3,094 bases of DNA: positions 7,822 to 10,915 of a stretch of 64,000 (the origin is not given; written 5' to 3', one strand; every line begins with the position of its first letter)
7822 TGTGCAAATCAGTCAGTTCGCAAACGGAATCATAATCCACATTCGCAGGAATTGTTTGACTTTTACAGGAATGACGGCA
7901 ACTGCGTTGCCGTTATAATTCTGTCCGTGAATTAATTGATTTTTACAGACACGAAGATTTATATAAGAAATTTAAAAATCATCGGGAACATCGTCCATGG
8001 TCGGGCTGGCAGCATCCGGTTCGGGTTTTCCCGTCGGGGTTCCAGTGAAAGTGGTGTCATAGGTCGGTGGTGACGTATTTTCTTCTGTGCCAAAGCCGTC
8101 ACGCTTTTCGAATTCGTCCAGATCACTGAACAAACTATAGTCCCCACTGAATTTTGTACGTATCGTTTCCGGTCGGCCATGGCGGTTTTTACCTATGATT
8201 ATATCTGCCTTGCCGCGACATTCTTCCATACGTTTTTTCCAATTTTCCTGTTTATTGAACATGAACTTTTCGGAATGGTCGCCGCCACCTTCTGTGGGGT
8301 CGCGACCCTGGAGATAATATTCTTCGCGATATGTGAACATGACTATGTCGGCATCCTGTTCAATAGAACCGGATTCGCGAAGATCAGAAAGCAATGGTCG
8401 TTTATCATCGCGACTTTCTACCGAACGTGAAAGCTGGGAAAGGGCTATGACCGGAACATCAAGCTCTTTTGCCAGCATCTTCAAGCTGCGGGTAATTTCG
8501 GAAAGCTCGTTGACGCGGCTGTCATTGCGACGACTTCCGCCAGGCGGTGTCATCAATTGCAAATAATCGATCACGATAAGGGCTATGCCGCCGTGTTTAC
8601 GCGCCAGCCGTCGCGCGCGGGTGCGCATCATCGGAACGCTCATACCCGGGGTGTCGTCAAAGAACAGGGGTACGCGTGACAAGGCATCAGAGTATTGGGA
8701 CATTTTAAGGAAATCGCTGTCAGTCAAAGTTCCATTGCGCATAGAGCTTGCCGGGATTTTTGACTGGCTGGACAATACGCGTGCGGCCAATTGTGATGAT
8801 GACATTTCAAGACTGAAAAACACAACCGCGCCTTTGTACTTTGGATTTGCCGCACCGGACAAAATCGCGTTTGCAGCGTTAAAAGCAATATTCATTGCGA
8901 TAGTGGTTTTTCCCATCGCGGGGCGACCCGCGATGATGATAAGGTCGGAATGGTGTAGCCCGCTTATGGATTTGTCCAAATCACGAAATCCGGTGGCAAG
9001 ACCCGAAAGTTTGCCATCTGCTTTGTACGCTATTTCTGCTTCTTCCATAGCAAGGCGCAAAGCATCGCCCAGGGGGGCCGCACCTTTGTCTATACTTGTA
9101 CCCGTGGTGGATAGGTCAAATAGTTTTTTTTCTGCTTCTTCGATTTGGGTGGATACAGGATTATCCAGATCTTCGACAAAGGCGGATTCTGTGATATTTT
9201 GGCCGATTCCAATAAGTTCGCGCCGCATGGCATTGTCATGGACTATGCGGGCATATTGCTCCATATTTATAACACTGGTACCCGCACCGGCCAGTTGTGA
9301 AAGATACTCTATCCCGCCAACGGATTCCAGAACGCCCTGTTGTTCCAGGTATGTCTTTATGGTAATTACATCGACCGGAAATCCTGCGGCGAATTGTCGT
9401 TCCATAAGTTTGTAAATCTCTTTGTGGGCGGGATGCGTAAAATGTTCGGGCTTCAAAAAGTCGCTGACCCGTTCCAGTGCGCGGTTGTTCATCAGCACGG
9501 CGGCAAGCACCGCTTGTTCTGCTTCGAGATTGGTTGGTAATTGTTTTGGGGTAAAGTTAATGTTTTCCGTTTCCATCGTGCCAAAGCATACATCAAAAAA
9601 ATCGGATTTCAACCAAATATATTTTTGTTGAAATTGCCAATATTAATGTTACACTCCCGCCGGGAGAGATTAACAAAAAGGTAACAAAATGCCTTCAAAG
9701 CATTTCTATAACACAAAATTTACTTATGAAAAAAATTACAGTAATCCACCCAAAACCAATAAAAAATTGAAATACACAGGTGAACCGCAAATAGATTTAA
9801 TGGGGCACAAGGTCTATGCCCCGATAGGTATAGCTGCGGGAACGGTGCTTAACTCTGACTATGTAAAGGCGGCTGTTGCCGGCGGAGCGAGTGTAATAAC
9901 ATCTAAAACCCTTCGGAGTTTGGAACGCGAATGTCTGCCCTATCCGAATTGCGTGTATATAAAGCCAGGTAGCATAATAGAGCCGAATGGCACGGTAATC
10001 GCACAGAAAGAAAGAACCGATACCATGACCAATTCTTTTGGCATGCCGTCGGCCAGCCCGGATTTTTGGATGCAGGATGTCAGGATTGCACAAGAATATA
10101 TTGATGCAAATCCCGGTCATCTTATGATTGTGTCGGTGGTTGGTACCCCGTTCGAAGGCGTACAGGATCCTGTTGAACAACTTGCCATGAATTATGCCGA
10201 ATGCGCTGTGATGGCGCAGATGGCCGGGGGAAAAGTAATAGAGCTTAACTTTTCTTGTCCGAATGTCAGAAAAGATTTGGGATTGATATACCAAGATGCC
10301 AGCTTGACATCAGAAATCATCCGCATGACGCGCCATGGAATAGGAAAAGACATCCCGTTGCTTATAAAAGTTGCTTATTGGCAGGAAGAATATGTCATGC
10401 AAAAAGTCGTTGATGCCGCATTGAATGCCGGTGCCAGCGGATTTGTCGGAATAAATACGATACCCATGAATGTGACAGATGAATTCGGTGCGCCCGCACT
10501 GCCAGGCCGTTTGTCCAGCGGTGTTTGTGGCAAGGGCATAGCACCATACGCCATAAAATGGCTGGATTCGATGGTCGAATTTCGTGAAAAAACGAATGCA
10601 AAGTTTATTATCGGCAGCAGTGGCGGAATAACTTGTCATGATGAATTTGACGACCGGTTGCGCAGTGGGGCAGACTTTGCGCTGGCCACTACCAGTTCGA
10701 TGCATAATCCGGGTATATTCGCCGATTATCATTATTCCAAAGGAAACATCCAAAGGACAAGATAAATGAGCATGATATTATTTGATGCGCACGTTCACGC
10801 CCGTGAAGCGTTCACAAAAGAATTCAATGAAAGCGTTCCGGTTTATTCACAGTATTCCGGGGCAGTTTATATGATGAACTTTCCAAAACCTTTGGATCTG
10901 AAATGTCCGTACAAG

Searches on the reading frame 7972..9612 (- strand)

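Call 66: search_protein_families(library=pfam, proteins=[window:7972-9612:-], max_evalue=0.00001)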
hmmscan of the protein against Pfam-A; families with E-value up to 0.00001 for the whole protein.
window:7972-9612:- (546 aa): 3 families
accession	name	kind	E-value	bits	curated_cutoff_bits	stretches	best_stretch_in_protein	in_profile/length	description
PF03796.21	DnaB_C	-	6.1e-98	327.7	27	1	204-496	1-254/255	DnaB-like helicase C terminal domain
PF00772.26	DnaB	-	3e-33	114.4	23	1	25-126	2-103/103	DnaB-like helicase N terminal domain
PF13481.12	AAA_25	-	2.8e-14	53.7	27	1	207-394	17-190/195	AAA domain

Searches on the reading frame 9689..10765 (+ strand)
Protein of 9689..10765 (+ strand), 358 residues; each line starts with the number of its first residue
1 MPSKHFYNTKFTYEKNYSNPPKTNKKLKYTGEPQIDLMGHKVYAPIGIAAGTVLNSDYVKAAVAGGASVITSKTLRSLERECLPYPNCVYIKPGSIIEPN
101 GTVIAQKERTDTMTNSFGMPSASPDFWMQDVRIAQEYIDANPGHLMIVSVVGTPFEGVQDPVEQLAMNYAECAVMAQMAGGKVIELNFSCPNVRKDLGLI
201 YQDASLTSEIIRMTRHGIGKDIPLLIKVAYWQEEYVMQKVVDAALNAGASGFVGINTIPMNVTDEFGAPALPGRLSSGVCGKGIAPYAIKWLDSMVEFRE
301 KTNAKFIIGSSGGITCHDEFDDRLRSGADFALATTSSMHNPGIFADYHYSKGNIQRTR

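Call 66: search_protein_families(library=pfam, proteins=[window:9689-10765:+], max_evalue=0.00001)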
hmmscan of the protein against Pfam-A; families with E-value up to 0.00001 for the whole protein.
window:9689-10765:+ (358 aa): 1 family
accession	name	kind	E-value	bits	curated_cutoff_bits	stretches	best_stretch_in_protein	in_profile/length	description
PF01180.27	DHO_dh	-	1.6e-14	54.3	27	1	36-336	5-271/291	Dihydroorotate dehydrogenase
